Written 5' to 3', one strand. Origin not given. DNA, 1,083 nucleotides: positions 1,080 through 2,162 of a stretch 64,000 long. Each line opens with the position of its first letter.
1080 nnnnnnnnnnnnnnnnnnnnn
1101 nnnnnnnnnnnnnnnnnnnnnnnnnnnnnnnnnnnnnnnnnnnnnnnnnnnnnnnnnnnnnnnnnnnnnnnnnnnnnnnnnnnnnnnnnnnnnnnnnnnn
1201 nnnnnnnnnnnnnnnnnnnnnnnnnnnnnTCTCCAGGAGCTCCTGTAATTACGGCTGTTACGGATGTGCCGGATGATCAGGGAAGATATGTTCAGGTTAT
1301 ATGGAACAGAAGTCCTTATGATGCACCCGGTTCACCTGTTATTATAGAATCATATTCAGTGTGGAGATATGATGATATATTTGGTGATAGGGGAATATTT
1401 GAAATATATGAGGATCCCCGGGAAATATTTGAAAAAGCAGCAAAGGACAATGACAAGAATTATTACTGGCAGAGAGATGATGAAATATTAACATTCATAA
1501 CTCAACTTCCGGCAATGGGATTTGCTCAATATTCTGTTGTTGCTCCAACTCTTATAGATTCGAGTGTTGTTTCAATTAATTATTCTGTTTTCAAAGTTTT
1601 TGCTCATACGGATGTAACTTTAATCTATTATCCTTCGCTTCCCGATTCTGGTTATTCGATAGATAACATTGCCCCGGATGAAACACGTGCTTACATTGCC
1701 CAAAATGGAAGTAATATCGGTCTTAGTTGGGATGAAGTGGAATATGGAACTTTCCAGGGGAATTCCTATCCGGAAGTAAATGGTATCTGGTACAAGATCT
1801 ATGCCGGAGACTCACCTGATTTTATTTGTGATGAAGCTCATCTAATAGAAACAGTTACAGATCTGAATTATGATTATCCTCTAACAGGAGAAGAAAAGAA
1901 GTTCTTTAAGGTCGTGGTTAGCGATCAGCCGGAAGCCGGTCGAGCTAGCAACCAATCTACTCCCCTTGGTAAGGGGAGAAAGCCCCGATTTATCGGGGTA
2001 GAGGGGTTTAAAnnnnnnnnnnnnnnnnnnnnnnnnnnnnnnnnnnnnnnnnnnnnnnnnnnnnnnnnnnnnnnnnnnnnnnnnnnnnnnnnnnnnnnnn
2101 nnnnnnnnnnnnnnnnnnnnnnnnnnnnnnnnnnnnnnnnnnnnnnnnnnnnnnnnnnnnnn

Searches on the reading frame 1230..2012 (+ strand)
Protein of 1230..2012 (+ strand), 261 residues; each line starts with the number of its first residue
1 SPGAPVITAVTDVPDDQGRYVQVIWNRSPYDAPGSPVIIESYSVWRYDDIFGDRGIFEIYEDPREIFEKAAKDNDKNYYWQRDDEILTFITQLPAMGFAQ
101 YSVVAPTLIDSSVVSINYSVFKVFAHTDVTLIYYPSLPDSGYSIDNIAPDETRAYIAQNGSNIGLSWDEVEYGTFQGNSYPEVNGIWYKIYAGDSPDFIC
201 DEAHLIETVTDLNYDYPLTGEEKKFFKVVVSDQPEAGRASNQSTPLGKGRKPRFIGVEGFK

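Call 61: search_protein_families(library=pfam, proteins=[window:1230-2012:+], max_evalue=1)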
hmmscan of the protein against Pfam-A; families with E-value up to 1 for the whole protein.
window:1230-2012:+ (261 aa): 0 families
